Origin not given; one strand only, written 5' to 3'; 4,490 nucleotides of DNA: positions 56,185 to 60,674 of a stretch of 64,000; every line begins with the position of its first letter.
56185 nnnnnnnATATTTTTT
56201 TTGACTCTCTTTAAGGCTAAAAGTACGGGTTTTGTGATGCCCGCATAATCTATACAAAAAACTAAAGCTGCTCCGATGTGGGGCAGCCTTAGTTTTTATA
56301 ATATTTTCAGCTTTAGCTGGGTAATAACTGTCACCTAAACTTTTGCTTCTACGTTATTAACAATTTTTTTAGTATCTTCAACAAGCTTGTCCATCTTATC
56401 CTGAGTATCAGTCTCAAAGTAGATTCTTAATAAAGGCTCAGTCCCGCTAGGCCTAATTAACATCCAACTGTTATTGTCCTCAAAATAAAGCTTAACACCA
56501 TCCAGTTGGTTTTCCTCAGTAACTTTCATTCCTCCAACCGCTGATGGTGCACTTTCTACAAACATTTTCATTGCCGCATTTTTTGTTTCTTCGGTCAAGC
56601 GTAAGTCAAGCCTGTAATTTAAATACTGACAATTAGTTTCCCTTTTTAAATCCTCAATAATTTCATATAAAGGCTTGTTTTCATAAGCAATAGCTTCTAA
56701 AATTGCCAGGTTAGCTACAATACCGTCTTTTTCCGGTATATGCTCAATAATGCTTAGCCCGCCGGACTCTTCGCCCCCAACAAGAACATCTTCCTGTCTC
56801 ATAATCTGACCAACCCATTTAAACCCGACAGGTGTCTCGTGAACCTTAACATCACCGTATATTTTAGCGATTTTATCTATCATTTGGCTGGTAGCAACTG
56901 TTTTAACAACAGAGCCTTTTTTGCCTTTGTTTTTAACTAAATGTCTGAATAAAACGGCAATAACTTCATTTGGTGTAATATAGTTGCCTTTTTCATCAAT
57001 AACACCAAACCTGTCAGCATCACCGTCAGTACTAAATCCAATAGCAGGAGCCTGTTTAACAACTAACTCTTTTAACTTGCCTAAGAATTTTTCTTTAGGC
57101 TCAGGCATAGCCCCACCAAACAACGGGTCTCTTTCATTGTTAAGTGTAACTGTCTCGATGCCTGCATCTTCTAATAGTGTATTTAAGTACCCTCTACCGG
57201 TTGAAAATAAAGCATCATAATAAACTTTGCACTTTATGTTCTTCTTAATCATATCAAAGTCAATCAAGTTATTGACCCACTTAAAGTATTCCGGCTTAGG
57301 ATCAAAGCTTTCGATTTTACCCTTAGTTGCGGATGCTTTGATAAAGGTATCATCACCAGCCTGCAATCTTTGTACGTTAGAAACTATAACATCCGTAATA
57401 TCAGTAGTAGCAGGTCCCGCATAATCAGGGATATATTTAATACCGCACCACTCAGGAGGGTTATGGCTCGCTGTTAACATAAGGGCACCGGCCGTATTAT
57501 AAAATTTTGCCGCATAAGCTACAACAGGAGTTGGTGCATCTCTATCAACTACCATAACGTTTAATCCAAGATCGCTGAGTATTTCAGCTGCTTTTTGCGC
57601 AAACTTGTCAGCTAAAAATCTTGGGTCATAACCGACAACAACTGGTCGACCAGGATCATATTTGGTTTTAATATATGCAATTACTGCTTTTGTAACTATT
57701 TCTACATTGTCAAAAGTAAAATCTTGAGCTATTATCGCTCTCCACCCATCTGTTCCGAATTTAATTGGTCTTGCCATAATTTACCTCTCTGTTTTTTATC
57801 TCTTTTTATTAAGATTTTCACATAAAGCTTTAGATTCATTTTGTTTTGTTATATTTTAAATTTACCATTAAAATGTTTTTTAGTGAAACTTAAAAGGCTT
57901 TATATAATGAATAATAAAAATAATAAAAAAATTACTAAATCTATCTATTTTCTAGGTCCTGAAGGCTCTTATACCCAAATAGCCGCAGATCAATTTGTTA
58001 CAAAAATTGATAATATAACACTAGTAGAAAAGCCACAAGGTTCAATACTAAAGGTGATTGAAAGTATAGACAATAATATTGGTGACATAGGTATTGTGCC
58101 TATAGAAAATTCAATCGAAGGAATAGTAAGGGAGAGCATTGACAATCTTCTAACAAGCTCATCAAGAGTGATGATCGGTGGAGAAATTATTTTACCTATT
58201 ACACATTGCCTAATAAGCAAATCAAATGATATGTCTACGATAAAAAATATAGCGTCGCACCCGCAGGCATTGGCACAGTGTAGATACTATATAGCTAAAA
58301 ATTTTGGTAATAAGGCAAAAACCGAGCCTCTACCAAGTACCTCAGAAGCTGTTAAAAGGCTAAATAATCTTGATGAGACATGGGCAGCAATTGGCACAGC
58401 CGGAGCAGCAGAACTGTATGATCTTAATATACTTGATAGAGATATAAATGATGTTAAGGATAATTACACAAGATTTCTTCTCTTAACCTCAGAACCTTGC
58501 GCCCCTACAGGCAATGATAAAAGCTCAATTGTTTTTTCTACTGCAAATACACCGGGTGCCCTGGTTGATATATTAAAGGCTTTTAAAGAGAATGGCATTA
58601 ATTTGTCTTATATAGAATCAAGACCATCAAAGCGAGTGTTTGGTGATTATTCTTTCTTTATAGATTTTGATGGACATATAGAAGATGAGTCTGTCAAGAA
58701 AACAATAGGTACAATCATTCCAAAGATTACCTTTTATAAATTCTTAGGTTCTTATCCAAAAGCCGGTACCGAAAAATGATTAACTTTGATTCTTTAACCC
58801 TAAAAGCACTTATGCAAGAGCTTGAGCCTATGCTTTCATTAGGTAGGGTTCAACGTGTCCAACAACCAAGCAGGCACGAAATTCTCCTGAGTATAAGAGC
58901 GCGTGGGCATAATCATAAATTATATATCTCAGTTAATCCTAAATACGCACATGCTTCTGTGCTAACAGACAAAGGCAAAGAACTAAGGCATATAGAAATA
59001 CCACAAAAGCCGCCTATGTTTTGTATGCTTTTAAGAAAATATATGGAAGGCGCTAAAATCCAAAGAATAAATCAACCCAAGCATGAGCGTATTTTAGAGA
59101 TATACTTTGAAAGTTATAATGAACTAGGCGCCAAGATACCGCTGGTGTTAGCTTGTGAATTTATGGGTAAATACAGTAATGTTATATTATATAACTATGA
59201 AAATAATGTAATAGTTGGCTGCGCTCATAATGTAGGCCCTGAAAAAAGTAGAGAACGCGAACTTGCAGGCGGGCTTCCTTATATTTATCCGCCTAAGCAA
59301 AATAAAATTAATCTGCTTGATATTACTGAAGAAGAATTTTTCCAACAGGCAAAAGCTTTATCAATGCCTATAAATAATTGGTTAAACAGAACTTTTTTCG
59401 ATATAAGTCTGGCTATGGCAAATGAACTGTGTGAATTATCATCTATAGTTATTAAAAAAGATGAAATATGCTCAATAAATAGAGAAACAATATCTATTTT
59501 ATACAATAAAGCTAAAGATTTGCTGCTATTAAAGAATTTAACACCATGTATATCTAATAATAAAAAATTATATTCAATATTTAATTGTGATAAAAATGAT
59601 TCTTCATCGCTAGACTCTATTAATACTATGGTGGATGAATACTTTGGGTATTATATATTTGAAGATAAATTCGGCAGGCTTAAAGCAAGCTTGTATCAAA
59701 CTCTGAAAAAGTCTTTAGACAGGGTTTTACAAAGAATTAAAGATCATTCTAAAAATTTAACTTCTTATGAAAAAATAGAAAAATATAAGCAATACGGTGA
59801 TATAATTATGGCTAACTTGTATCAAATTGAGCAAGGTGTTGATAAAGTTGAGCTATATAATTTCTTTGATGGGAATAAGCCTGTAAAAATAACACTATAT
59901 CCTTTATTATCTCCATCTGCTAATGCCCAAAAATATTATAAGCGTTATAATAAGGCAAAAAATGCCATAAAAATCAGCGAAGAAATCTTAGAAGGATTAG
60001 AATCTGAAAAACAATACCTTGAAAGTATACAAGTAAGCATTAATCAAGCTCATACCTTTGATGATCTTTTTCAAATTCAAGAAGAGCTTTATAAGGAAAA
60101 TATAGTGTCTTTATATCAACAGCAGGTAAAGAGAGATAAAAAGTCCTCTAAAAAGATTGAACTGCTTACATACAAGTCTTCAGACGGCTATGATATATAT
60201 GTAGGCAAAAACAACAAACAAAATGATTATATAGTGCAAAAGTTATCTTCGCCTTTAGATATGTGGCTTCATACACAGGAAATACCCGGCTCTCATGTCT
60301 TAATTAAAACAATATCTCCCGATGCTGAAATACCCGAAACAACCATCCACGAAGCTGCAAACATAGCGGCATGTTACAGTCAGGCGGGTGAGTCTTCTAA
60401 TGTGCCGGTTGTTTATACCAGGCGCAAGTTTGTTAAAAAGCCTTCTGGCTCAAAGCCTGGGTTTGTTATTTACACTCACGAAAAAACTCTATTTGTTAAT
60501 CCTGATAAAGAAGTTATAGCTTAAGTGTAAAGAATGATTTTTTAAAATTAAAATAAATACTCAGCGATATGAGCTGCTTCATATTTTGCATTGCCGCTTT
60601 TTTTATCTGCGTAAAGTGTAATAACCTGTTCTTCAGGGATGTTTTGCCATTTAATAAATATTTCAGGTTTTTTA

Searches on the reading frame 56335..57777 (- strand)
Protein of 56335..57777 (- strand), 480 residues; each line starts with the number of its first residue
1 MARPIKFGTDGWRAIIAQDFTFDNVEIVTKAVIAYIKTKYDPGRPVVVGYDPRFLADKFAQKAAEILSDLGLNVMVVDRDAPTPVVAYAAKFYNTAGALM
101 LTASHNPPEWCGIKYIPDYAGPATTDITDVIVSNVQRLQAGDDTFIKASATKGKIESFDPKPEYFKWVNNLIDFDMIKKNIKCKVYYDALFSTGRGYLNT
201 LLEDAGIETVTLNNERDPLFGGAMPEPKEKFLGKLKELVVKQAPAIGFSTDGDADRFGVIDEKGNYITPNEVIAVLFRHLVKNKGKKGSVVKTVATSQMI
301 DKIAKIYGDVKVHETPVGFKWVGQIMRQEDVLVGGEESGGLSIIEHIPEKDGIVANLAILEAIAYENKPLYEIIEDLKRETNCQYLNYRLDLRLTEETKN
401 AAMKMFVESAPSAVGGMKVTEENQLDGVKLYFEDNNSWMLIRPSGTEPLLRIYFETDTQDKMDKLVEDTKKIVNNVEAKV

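Call 77: search_protein_families(library=pfam, proteins=[window:56335-57777:-], max_evalue=0.00001)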
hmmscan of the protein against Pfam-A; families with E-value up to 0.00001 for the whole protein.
window:56335-57777:- (480 aa): 4 families
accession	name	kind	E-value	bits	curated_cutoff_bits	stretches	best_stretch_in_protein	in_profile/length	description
PF02878.22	PGM_PMM_I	-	5.8e-33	113.9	22.5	1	5-138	2-134/138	Phosphoglucomutase/phosphomannomutase, alpha/beta/alpha domain I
PF02880.22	PGM_PMM_III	-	7.6e-29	100.6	20.7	1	269-377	2-111/115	Phosphoglucomutase/phosphomannomutase, alpha/beta/alpha domain III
PF02879.22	PGM_PMM_II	-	2.5e-22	79.8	29.3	1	163-264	2-103/103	Phosphoglucomutase/phosphomannomutase, alpha/beta/alpha domain II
PF00408.26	PGM_PMM_IV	-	1.4e-10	41.5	23.1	1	434-469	30-65/68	Phosphoglucomutase/phosphomannomutase, C-terminal domain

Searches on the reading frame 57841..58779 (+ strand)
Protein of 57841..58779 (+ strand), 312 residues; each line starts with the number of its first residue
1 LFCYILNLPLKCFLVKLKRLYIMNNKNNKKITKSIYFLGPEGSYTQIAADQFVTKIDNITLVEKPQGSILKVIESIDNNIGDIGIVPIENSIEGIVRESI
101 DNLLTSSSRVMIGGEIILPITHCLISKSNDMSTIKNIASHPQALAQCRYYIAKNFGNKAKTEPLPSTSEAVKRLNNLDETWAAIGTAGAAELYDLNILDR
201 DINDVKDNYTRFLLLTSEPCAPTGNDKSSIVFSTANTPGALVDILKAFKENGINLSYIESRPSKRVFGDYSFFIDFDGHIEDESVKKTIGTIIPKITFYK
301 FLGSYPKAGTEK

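Call 77: search_protein_families(library=pfam, proteins=[window:57841-58779:+], max_evalue=0.00001)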
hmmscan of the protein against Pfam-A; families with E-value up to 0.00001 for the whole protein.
window:57841-58779:+ (312 aa): 2 families
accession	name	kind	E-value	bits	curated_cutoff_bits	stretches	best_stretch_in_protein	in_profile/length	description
PF00800.23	PDT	-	1e-51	175.8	25.2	1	35-218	1-179/181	Prephenate dehydratase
PF01842.31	ACT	-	8.7e-11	41.8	27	1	229-289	2-61/66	ACT domain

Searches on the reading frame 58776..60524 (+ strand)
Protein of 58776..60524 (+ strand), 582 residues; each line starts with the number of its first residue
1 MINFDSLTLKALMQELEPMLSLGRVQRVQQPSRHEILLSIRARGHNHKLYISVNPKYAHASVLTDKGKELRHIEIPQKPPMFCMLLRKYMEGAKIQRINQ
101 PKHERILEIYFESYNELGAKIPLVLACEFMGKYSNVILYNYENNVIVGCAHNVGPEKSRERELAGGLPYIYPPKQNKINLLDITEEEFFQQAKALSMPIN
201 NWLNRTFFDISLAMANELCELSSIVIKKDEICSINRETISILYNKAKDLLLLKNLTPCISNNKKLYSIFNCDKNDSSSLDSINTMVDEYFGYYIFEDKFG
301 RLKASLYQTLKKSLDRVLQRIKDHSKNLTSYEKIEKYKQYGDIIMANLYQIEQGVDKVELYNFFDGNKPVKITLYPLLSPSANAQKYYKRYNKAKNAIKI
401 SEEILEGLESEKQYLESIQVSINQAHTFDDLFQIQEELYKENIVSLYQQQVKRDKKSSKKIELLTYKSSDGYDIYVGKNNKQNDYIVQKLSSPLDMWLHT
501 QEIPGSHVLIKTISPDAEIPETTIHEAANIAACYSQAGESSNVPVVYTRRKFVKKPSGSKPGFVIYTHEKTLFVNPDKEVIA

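Call 77: search_protein_families(library=pfam, proteins=[window:58776-60524:+], max_evalue=0.00001)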
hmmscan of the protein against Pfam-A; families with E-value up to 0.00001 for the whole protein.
window:58776-60524:+ (582 aa): 3 families
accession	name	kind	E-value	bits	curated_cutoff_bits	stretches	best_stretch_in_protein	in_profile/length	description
PF05833.16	NFACT_N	-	5.8e-114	381.8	31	1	5-456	1-455/456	NFACT N-terminal and middle domains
PF05670.18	NFACT-R_1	-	1.1e-16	61.8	29.8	1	465-557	4-97/112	NFACT protein RNA binding domain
PF18297.6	NFACT-R_2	-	3.8e-06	27.4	26.9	0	469-551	7-83/104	NFACT protein RNA binding domain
